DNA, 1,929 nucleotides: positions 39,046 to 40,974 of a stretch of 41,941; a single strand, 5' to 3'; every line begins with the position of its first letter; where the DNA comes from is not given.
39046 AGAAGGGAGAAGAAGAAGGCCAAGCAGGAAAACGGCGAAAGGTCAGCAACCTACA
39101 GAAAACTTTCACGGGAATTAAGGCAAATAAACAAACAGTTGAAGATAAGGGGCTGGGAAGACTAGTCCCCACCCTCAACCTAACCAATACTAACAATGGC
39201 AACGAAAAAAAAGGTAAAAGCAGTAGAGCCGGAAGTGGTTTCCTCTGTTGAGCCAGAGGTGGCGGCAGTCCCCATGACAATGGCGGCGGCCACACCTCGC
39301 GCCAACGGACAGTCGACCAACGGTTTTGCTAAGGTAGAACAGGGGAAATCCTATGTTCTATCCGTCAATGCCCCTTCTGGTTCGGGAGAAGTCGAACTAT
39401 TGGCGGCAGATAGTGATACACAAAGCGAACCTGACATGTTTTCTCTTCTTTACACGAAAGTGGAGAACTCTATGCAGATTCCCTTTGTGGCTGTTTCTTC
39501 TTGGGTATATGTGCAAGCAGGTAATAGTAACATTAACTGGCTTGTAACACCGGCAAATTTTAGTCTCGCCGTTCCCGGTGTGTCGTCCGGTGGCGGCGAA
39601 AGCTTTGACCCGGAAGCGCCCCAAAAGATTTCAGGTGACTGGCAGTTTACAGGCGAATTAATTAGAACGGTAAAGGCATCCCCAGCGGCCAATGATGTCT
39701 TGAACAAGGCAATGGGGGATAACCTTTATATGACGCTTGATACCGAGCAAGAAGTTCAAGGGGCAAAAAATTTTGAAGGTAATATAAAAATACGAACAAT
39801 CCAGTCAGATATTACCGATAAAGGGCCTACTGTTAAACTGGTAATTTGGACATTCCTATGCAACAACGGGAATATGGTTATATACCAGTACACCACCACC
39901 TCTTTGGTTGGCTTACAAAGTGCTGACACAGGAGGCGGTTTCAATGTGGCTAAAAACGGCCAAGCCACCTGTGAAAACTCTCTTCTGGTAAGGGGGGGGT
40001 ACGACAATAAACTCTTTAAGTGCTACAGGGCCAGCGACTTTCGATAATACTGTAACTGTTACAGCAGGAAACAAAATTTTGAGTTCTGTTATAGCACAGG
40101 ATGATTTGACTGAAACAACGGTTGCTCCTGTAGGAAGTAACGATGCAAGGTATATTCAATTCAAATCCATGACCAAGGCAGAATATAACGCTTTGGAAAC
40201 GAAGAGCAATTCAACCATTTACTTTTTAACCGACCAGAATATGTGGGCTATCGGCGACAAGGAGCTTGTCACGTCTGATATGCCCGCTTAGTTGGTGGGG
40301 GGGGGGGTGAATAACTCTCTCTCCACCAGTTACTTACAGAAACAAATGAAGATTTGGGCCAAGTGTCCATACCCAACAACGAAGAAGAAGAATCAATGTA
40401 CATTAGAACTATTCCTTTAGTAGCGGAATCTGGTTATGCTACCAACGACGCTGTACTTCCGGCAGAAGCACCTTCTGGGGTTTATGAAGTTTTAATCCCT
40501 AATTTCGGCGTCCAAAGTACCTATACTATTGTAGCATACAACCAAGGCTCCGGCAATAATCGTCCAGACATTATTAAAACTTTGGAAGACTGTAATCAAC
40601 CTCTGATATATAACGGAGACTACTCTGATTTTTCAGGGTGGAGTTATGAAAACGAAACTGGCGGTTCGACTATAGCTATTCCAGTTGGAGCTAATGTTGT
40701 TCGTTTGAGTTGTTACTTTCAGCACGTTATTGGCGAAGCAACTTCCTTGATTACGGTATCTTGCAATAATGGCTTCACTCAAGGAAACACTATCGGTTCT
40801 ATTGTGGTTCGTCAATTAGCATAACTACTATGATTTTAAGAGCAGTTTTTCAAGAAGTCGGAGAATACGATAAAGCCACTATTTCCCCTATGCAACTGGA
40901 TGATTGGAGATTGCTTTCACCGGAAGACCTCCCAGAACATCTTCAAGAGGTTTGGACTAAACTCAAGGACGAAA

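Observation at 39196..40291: G8 homopolymer splits a tail-fibre-like gene; the -1 frame continues as a canonical fibre sequence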

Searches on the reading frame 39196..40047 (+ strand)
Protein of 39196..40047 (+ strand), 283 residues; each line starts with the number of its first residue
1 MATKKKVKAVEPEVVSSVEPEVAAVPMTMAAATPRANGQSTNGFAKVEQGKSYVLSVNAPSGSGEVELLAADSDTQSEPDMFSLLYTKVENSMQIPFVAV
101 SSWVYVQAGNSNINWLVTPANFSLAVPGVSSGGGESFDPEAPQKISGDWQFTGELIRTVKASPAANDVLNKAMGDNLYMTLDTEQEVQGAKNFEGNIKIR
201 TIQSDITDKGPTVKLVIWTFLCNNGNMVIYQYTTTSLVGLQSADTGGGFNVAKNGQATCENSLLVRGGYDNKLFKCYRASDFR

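Call 16: find_encoding_contigs(protein=window:39196-40047:+, flank=3000, max_places=10)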
Protein window:39196-40047:+ (283 aa): 4 contigs read that carry it; 3 places shown.
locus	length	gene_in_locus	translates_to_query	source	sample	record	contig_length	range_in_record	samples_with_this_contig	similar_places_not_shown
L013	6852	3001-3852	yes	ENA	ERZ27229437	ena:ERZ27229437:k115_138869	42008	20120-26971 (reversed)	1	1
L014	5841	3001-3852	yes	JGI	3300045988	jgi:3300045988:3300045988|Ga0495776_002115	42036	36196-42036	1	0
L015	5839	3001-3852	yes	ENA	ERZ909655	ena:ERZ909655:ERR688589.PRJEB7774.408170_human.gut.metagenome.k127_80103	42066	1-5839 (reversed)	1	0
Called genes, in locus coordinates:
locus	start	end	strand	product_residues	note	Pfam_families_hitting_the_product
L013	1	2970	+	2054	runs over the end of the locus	-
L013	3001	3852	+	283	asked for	-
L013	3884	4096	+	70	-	PF24243:Phage_tail_C (weak)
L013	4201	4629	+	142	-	-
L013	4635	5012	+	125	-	-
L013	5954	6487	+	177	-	-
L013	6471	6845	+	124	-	PF19174:DUF5856 (weak)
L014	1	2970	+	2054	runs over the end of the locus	-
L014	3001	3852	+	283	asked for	-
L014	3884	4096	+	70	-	PF24243:Phage_tail_C (weak)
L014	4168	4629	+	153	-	-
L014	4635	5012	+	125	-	-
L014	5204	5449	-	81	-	-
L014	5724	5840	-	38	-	?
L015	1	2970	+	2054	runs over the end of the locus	-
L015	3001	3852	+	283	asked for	-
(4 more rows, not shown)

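Call 20: list_cluster_members(proteins=[P0026, P0031, window:39196-40047:+])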
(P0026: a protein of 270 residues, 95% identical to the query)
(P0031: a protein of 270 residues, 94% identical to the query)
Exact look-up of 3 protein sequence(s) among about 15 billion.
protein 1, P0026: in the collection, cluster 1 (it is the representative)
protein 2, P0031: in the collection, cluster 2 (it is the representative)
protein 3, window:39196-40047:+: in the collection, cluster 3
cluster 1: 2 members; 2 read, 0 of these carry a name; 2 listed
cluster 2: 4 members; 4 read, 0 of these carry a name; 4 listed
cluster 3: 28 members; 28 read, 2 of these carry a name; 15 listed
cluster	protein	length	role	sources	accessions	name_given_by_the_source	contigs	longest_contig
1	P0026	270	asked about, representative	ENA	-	-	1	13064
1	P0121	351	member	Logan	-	-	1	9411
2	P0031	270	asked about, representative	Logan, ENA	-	-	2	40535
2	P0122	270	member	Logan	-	-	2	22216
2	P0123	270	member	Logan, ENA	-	-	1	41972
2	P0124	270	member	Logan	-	-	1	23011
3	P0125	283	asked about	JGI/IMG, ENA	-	hypothetical protein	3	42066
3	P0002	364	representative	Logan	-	-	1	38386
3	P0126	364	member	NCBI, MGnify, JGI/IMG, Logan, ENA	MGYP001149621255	FL=1 | hypothetical protein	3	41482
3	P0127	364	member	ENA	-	-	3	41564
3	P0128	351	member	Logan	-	-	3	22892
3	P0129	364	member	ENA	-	-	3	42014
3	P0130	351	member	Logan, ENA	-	-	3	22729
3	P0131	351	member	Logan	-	-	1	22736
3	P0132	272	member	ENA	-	-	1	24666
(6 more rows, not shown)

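Call 22: find_encoding_contigs(protein=P0124, flank=3000, max_places=6)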
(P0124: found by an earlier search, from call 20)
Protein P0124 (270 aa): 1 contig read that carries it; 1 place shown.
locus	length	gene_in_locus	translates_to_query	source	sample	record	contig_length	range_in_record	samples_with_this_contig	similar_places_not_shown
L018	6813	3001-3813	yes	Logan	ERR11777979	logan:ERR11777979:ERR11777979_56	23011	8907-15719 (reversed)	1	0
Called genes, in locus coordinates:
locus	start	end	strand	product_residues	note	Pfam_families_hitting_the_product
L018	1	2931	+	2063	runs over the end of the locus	-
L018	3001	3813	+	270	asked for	-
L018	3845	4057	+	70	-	PF24243:Phage_tail_C (weak)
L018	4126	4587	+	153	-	-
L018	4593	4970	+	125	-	-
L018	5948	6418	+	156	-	-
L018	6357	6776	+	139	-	PF19174:DUF5856 (weak)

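Call 23: find_encoding_contigs(protein=P0122, flank=3000, max_places=6)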
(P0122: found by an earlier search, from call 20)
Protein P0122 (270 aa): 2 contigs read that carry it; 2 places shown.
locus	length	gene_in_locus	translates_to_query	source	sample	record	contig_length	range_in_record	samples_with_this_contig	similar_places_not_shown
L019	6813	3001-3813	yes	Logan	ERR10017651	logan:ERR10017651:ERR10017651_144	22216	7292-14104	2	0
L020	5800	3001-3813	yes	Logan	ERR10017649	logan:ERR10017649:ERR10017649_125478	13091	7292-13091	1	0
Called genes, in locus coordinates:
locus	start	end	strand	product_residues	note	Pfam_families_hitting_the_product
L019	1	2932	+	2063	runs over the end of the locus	-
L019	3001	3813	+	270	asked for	-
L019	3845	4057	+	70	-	PF24243:Phage_tail_C (weak)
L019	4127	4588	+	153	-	-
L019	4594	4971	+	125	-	-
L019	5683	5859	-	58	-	-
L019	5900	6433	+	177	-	-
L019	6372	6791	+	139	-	PF19174:DUF5856 (weak)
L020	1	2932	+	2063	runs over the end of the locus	-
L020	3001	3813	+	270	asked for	-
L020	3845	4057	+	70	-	PF24243:Phage_tail_C (weak)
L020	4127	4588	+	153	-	-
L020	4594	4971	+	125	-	-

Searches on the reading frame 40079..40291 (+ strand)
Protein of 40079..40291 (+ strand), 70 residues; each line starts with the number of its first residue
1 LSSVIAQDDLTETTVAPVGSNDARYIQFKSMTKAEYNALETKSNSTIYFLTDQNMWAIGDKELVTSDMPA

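Call 53: find_encoding_contigs(protein=window:40079-40291:+, flank=1500, max_places=10)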
Protein window:40079-40291:+ (70 aa): 14 contigs read that carry it; 10 places shown.
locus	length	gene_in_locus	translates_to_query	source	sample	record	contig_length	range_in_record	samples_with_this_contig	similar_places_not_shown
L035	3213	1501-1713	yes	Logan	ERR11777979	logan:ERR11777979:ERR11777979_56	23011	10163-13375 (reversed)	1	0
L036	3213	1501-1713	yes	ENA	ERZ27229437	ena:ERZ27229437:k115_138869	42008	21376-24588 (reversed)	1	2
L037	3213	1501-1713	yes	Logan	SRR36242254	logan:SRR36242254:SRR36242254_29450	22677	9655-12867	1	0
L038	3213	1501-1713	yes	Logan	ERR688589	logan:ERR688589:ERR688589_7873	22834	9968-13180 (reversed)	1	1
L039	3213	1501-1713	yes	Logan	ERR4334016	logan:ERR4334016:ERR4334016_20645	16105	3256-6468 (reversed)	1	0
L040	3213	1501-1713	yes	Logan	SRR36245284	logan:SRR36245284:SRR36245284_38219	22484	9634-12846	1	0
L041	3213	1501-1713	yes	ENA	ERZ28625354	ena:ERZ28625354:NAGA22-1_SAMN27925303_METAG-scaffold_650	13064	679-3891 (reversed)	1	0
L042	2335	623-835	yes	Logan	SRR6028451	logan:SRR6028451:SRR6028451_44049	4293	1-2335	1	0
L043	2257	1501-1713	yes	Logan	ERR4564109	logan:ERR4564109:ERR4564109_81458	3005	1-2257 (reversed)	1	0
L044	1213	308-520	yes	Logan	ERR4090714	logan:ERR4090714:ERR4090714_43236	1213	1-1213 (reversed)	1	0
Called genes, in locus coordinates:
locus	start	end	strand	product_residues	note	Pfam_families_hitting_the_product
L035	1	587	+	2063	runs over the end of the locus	-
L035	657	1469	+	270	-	-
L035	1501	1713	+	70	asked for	PF24243:Phage_tail_C (weak)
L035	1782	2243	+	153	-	-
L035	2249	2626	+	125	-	-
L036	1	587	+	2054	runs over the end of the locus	-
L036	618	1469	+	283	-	-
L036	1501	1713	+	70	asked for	PF24243:Phage_tail_C (weak)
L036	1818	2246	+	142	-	-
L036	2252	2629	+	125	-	-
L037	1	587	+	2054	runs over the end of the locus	-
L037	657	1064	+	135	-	-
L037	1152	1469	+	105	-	-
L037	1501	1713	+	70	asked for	PF24243:Phage_tail_C (weak)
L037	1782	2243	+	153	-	-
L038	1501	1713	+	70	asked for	PF24243:Phage_tail_C (weak)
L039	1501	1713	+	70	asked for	PF24243:Phage_tail_C (weak)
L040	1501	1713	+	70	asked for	PF24243:Phage_tail_C (weak)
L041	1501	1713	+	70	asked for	PF24243:Phage_tail_C (weak)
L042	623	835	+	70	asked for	PF24243:Phage_tail_C (weak)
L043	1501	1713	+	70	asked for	PF24243:Phage_tail_C (weak)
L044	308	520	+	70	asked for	PF24243:Phage_tail_C (weak)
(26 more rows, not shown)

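Call 54: list_cluster_members(proteins=[window:40079-40291:+, P0001, P0126])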
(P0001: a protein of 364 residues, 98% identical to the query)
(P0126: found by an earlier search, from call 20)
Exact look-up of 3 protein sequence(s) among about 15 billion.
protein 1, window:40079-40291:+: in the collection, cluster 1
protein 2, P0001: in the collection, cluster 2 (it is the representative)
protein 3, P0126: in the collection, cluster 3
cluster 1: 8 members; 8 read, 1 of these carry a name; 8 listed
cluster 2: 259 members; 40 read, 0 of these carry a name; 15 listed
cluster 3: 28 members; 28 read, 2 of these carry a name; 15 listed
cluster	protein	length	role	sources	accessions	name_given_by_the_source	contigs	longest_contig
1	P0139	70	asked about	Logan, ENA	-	-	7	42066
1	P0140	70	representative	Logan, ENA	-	-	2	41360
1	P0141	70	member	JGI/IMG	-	hypothetical protein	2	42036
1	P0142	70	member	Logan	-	-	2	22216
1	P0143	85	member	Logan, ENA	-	-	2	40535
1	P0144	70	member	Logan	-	-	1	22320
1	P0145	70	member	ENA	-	-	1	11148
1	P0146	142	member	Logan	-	-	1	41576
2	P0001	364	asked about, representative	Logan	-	-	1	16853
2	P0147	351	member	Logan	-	-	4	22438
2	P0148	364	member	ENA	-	-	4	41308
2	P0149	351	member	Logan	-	-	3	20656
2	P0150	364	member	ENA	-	-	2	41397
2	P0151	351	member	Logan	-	-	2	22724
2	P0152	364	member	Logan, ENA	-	-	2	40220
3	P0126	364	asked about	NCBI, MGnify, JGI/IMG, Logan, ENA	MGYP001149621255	FL=1 | hypothetical protein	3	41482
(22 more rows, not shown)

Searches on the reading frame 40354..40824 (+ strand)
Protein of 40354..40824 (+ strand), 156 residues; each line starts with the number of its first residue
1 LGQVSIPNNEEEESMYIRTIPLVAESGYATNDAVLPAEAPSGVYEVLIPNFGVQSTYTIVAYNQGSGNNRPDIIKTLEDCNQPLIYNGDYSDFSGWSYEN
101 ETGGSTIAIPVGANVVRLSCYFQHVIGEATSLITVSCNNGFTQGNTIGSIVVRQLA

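Call 9: search_protein_families(library=phrogs, proteins=[window:40354-40824:+], max_evalue=0.01)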
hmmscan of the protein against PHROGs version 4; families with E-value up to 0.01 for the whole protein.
window:40354-40824:+ (156 aa): 0 families

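Call 12: search_protein_families(library=pfam, proteins=[window:40354-40824:+], max_evalue=0.01)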
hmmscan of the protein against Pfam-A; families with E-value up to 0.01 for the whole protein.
window:40354-40824:+ (156 aa): 0 families
